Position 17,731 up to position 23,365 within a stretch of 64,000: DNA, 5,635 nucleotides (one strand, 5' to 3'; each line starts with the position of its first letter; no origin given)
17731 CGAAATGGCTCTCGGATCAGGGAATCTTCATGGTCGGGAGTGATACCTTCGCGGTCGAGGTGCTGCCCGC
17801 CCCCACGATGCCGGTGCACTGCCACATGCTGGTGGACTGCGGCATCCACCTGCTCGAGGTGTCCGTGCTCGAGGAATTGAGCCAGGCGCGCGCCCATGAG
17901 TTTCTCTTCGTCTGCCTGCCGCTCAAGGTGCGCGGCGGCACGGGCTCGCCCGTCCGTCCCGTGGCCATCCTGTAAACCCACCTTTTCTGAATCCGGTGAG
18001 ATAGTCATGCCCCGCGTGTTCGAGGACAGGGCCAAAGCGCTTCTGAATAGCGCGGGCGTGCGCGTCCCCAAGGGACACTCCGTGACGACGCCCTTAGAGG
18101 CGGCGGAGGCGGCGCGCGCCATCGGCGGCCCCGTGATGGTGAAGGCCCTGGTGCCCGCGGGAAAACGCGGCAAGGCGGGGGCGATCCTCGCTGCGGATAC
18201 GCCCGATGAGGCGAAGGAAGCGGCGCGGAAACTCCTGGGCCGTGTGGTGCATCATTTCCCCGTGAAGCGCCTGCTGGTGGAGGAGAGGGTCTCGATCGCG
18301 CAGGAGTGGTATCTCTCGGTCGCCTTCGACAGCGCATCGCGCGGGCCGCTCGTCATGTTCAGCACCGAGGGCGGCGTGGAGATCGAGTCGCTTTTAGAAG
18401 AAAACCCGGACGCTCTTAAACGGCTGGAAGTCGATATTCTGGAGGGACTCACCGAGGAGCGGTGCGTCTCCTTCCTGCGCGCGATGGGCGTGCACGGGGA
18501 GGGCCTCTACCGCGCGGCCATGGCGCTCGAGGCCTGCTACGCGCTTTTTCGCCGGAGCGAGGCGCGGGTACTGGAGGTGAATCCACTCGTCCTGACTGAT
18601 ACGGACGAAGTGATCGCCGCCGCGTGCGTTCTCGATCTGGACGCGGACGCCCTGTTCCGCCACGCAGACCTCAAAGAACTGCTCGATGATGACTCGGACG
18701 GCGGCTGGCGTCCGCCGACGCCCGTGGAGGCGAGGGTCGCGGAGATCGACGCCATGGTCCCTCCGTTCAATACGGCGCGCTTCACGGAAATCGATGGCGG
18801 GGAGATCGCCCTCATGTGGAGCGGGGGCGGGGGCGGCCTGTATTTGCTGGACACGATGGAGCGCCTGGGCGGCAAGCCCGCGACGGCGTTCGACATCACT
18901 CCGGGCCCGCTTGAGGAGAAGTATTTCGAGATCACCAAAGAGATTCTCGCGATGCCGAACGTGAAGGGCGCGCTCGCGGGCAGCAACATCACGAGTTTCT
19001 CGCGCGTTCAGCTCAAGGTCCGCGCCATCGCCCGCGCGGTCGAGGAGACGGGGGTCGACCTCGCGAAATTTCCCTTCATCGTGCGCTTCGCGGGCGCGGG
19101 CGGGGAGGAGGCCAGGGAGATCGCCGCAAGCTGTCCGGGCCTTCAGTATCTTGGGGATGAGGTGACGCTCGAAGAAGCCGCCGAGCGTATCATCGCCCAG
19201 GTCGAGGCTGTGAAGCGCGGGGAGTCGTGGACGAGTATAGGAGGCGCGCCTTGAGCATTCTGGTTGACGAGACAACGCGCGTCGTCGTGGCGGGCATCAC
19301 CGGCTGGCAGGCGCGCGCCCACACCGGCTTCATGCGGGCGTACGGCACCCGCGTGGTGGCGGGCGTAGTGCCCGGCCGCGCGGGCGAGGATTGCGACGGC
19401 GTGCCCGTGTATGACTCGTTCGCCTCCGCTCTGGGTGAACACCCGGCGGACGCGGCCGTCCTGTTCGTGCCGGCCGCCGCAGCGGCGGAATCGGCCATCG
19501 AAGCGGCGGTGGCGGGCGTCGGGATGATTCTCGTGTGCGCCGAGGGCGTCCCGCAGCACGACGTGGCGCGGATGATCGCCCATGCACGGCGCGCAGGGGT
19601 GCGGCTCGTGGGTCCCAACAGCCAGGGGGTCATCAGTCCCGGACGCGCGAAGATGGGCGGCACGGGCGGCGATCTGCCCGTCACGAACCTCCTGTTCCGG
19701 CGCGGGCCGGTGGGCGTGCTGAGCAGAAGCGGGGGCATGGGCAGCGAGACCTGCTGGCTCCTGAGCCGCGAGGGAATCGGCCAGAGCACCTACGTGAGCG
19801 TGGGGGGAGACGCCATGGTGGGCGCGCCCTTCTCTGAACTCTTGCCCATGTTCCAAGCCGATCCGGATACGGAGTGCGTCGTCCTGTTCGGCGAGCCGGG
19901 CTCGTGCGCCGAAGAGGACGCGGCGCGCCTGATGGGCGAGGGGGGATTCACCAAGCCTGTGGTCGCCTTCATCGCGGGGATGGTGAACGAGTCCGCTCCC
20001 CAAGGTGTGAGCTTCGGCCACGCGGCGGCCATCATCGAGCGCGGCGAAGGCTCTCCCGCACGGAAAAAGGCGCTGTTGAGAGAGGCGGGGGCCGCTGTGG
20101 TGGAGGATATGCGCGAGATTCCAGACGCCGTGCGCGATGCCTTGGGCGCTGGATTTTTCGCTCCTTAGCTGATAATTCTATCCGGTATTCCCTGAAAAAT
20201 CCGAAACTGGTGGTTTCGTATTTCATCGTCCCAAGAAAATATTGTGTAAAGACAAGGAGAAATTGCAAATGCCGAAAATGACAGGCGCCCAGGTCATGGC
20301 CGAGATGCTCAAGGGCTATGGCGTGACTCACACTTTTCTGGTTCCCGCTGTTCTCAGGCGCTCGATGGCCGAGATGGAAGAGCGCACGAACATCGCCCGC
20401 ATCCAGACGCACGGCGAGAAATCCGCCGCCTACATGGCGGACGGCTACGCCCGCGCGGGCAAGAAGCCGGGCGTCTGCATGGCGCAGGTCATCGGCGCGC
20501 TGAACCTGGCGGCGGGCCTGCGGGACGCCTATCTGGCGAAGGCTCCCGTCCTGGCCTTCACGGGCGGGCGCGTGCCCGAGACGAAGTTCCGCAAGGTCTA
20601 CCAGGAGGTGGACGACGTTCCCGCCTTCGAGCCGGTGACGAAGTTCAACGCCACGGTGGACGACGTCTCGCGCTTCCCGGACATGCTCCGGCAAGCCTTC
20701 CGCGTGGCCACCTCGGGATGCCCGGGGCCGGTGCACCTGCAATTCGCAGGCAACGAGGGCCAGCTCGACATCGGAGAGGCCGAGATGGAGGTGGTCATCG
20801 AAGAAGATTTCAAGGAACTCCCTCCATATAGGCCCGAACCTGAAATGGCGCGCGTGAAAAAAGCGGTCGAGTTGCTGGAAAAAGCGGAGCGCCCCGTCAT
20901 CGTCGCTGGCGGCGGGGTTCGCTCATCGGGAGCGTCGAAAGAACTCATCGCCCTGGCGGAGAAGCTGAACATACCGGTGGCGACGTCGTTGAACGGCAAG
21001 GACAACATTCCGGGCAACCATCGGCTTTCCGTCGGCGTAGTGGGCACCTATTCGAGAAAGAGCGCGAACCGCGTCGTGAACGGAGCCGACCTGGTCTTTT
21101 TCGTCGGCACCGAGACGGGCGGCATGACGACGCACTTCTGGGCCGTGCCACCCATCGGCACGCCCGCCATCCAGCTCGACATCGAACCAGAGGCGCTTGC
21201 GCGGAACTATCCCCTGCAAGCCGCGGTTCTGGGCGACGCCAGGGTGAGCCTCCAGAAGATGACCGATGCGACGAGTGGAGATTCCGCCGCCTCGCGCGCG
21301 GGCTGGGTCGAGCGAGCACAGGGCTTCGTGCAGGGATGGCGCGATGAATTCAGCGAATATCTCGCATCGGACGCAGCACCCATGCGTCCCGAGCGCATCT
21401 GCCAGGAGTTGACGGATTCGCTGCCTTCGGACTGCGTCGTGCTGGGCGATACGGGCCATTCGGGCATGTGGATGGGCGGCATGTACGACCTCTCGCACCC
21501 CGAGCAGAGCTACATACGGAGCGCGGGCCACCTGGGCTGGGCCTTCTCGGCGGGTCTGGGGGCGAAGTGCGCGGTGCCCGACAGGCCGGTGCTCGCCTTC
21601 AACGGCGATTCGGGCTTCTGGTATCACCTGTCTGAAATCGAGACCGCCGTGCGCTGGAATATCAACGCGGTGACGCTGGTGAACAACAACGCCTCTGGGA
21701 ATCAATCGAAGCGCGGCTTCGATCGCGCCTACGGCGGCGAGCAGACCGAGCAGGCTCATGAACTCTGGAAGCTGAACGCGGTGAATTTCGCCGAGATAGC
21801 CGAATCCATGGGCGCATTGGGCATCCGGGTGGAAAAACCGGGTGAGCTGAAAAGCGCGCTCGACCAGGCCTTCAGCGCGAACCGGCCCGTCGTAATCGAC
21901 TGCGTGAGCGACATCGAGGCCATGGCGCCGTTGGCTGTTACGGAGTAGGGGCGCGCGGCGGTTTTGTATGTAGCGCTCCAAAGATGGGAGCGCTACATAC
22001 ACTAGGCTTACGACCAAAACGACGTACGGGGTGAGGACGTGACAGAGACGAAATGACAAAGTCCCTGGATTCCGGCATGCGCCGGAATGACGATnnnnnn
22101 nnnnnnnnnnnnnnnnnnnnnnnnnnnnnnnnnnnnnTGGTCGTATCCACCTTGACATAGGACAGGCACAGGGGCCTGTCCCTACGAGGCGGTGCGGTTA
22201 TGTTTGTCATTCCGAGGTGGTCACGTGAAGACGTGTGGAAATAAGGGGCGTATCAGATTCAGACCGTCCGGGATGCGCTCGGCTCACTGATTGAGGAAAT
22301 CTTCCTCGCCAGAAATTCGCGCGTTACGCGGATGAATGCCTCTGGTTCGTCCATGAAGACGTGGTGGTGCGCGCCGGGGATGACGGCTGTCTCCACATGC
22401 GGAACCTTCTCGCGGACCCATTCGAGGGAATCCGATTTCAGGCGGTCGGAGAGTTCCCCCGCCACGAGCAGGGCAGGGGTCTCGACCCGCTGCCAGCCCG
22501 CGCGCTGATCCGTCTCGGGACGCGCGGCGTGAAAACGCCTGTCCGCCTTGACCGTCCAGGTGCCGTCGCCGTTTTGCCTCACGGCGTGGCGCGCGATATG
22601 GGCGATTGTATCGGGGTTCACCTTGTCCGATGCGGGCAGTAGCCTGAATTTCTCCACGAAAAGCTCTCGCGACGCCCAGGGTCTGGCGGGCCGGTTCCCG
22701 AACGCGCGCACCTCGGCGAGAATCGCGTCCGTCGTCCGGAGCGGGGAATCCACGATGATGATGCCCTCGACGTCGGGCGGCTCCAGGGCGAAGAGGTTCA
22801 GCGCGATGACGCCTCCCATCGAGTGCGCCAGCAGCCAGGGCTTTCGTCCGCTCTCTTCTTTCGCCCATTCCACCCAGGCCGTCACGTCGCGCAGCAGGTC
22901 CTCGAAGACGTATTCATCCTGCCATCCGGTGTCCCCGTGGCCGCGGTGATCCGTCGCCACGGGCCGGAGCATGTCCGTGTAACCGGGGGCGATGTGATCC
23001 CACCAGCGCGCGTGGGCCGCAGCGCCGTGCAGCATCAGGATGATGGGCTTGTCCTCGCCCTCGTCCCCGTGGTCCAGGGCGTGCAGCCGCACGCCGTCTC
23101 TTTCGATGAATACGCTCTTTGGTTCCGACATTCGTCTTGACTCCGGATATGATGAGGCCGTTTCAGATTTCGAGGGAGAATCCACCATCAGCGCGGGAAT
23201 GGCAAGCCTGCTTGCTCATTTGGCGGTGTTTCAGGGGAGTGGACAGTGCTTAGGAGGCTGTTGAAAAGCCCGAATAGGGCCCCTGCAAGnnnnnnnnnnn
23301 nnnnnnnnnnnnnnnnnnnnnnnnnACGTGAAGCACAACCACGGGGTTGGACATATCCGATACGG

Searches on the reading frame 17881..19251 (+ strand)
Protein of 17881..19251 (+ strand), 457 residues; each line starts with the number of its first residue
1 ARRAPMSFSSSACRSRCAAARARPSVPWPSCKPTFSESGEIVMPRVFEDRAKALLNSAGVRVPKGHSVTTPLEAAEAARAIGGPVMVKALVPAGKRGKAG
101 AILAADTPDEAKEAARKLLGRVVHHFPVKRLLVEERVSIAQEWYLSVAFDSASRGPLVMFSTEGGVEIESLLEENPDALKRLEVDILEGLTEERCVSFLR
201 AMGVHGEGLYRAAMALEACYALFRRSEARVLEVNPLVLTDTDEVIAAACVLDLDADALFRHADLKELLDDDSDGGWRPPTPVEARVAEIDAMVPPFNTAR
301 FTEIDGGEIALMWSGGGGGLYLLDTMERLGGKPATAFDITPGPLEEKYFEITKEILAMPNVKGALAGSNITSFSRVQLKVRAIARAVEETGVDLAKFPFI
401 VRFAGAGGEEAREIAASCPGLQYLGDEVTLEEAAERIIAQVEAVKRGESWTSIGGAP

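Call 59: search_protein_families(library=pfam, proteins=[window:17881-19251:+], max_evalue=0.00001)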
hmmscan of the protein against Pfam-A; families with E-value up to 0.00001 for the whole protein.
window:17881-19251:+ (457 aa): 4 families
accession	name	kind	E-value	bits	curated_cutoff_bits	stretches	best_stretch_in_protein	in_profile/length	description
PF08442.15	ATP-grasp_2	-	7e-45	153.6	29.5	1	46-237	2-201/202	ATP-grasp domain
PF13549.11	ATP-grasp_5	-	1.4e-12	47.9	27.6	1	48-246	12-214/221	ATP-grasp domain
PF24948.1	Citrate_synth_N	-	9.1e-11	42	83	1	84-257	53-224/232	ATP-citrate synthase ATP-grasp domain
PF02786.22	CPSase_L_D2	-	8.9e-06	25.8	19.8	0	50-153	4-105/211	Carbamoyl-phosphate synthase L chain, ATP binding domain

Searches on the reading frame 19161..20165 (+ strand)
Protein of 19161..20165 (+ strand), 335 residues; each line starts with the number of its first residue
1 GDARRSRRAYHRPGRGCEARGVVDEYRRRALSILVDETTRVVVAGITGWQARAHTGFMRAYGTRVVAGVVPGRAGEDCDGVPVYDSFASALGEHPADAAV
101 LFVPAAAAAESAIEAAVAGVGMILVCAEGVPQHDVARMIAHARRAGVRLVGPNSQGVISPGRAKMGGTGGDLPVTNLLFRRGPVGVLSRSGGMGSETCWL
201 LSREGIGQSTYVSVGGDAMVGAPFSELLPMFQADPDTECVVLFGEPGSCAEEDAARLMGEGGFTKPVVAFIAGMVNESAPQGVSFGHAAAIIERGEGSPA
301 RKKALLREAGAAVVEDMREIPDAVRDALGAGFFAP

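Call 59: search_protein_families(library=pfam, proteins=[window:19161-20165:+], max_evalue=0.00001)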
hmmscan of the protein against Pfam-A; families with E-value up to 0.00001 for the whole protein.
window:19161-20165:+ (335 aa): 4 families
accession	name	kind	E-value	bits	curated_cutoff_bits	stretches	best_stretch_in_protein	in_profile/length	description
PF02629.25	CoA_binding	-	3.2e-19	69.9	22.3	1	36-129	1-97/97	CoA binding domain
PF00549.24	Ligase_CoA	-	1e-13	52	24.5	1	187-310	1-126/128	CoA-ligase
PF13607.11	Succ_CoA_lig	-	2.5e-13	50.4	27.4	1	181-324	1-135/138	Succinyl-CoA ligase like flavodoxin domain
PF13380.12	CoA_binding_2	-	4.4e-06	27.6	22.8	1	57-158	22-114/116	CoA binding domain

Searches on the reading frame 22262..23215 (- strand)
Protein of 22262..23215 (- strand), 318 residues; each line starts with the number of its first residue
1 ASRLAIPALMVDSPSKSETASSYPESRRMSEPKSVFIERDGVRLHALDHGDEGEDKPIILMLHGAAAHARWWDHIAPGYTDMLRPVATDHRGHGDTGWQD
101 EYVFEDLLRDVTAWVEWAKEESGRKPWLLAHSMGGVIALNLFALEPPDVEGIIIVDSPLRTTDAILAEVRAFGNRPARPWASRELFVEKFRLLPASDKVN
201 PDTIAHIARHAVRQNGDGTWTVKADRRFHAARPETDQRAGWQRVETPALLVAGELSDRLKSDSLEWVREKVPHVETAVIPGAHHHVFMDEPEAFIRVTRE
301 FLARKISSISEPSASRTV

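Call 59: search_protein_families(library=pfam, proteins=[window:22262-23215:-], max_evalue=0.00001)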
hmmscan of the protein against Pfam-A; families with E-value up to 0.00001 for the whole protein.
window:22262-23215:- (318 aa): 3 families
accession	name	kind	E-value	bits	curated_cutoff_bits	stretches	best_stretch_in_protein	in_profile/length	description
PF12697.13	Abhydrolase_6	-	2.8e-19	71.1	26.3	1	59-296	1-216/217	Alpha/beta hydrolase family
PF12146.15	Hydrolase_4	-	1.5e-18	67.4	27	1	54-290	2-238/239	Serine aminopeptidase, S33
PF00561.26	Abhydrolase_1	-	1.8e-18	67.6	25.8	1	57-291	1-245/245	alpha/beta hydrolase fold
